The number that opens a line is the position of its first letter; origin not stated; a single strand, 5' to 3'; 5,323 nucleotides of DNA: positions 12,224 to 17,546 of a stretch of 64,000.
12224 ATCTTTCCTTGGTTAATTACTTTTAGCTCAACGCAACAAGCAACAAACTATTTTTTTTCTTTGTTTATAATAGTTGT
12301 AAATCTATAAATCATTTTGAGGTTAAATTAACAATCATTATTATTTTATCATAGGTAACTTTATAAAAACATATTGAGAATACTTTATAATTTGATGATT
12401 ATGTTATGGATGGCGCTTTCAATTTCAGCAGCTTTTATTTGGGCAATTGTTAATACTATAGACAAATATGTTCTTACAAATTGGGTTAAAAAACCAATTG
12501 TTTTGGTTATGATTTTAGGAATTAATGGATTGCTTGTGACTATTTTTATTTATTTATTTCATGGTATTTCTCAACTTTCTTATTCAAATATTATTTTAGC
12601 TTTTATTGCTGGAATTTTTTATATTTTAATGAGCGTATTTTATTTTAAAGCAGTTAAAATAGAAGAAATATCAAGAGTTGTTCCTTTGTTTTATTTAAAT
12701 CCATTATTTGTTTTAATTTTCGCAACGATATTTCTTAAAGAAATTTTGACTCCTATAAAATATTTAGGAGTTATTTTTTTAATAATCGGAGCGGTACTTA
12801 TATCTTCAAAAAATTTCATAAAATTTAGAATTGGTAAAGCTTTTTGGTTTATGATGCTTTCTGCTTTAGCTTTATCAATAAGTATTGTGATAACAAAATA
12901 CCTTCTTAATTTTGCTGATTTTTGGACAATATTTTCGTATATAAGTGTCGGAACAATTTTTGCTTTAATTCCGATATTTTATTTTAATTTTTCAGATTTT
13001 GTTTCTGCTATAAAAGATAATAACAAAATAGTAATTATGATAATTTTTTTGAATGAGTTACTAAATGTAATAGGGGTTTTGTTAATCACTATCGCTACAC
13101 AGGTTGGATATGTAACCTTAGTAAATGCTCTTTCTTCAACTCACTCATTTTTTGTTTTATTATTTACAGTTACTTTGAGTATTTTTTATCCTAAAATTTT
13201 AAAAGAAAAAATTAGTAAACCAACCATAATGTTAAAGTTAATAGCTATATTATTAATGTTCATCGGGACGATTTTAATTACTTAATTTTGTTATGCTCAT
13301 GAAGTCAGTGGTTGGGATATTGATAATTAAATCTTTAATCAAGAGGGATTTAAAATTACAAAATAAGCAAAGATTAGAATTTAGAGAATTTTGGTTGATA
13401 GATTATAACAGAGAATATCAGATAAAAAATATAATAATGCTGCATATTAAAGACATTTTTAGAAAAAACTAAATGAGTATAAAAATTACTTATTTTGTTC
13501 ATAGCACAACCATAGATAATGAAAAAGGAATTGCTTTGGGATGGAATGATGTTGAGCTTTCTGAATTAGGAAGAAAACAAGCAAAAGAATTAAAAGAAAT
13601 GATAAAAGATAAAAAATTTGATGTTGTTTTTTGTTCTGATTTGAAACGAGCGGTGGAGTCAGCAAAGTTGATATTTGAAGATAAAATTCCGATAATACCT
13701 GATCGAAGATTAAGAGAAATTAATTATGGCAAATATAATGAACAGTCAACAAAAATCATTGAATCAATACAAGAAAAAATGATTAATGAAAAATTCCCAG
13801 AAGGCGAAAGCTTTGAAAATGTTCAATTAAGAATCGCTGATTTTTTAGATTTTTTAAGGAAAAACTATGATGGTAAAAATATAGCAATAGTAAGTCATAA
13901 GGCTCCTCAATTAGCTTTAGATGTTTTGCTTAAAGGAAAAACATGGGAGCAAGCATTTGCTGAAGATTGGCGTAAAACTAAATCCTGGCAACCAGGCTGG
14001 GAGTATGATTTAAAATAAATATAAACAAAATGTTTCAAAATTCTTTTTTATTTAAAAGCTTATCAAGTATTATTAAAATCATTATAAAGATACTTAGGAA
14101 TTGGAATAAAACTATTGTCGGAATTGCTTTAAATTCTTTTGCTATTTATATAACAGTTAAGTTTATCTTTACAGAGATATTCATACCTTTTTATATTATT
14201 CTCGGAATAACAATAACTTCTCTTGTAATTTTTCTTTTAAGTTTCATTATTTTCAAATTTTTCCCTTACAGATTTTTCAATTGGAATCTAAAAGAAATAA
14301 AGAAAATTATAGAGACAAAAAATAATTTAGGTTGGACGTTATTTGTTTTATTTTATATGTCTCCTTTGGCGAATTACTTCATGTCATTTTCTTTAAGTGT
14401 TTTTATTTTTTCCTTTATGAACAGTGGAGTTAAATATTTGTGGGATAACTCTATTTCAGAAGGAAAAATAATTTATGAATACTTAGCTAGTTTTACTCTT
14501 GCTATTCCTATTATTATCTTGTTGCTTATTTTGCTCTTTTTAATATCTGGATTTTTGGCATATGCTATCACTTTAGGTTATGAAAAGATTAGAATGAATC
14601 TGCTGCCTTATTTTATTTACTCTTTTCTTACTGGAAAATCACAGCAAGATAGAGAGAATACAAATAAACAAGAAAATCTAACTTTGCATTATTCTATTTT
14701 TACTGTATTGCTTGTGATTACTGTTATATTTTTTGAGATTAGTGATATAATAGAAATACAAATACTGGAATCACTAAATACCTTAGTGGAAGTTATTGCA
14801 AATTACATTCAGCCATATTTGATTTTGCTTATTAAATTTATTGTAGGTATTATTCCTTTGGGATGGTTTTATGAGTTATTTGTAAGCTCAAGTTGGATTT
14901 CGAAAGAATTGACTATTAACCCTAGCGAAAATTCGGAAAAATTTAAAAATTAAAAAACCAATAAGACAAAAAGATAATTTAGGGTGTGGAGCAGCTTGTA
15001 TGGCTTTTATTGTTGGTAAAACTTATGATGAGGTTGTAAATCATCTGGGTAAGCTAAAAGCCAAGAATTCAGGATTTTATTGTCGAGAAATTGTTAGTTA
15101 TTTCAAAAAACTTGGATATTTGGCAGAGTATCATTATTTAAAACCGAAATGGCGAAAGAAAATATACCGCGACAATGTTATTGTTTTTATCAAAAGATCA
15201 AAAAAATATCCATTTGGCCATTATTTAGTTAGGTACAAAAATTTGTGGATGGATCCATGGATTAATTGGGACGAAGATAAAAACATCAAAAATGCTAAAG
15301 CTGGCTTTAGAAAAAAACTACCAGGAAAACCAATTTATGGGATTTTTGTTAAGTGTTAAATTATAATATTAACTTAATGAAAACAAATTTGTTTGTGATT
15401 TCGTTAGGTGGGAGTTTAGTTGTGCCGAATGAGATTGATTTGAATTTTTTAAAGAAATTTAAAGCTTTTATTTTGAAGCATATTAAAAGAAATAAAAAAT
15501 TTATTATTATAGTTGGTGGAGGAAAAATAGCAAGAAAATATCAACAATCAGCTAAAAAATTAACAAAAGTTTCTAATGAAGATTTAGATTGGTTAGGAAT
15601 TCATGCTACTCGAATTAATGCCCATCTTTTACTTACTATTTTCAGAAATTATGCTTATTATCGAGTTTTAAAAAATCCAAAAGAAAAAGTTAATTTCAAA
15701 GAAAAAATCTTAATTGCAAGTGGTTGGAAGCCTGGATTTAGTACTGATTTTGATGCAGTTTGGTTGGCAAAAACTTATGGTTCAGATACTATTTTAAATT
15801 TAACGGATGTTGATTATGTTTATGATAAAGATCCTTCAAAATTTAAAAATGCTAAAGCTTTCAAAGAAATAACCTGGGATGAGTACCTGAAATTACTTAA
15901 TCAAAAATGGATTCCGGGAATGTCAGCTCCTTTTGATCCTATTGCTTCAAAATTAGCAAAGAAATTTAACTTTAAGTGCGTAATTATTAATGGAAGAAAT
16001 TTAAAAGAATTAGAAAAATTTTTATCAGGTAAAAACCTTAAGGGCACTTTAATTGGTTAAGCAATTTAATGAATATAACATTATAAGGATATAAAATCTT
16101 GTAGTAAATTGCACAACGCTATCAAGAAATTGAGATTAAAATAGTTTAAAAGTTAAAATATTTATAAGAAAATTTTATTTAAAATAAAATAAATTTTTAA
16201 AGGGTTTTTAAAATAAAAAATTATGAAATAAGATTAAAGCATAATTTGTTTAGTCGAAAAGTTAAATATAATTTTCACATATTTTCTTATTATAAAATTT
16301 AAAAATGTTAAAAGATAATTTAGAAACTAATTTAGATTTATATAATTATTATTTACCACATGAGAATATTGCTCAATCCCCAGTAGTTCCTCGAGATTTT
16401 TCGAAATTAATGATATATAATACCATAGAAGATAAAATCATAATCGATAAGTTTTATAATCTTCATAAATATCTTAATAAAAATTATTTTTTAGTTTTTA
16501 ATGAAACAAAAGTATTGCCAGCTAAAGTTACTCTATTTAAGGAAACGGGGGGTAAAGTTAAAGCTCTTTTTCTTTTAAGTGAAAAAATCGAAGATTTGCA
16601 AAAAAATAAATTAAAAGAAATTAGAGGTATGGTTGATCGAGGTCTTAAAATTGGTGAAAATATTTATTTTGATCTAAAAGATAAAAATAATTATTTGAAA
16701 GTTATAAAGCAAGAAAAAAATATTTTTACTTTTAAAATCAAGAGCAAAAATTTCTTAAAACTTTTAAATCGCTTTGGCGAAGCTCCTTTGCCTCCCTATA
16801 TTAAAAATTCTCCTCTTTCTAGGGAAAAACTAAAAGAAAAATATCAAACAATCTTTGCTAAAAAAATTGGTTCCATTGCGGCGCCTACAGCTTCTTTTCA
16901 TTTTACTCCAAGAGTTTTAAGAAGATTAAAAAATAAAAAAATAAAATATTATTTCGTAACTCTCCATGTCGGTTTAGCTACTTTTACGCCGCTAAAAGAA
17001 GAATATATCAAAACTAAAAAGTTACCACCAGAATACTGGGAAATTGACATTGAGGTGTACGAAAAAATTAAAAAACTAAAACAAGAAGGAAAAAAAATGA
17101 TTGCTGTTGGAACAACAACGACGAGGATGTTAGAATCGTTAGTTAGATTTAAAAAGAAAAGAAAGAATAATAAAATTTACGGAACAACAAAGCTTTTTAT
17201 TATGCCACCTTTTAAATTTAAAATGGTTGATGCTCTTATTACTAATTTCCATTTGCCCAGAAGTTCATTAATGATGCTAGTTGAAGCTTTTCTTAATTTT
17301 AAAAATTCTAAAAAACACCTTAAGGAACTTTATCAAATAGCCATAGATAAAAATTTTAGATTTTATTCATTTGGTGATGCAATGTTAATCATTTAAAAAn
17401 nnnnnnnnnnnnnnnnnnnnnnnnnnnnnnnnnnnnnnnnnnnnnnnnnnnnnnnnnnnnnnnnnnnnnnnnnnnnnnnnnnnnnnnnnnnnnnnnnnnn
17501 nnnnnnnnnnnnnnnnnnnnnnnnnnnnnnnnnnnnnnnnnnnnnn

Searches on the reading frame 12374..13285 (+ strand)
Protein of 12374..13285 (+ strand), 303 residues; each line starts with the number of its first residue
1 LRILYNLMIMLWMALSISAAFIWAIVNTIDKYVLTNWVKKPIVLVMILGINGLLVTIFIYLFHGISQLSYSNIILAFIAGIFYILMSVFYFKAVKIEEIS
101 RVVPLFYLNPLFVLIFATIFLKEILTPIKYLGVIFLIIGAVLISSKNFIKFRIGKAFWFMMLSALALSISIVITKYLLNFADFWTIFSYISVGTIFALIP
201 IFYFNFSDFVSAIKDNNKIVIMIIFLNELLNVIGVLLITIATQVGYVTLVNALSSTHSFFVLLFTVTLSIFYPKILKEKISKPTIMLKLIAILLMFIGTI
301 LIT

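Call 33: search_protein_families(library=pfam, proteins=[window:12374-13285:+], max_evalue=0.001)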
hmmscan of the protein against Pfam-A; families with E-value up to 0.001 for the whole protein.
window:12374-13285:+ (303 aa): 1 family
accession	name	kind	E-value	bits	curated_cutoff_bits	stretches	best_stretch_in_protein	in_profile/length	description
PF00892.27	EamA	-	9.1e-19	68.5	28.2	1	11-144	2-134/135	EamA-like transporter family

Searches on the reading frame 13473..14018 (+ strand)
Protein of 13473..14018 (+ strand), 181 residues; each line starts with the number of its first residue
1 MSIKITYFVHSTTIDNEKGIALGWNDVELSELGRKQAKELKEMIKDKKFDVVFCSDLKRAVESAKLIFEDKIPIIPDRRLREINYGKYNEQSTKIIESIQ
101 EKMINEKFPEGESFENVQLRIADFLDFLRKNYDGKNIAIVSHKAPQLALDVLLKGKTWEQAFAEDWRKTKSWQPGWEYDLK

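Call 33: search_protein_families(library=pfam, proteins=[window:13473-14018:+], max_evalue=0.001)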
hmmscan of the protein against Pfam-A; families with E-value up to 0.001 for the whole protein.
window:13473-14018:+ (181 aa): 1 family
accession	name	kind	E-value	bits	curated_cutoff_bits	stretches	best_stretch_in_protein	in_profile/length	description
PF00300.27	His_Phos_1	-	1.1e-33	117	21.7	1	10-159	6-164/194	Histidine phosphatase superfamily (branch 1)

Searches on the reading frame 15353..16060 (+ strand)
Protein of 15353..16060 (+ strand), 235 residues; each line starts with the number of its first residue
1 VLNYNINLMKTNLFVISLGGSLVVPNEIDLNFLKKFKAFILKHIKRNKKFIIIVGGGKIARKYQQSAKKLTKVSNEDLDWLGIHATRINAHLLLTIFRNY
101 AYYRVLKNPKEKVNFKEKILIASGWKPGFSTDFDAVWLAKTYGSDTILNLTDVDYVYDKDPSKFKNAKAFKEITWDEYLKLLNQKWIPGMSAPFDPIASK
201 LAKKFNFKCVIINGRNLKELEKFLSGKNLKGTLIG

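Call 33: search_protein_families(library=pfam, proteins=[window:15353-16060:+], max_evalue=0.001)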
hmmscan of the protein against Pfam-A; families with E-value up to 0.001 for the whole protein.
window:15353-16060:+ (235 aa): 1 family
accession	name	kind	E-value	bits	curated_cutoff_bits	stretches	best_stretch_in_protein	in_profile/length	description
PF00696.33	AA_kinase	-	5.7e-29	101.9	24.9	1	13-213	2-234/234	Amino acid kinase family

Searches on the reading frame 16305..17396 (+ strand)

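Call 33: search_protein_families(library=pfam, proteins=[window:16305-17396:+], max_evalue=0.001)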
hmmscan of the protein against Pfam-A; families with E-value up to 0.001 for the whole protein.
window:16305-17396:+ (363 aa): 1 family
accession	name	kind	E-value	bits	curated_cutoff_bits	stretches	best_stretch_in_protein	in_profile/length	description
PF02547.20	Queuosine_synth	-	2.1e-103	346.3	25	1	11-362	2-322/322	Queuosine biosynthesis protein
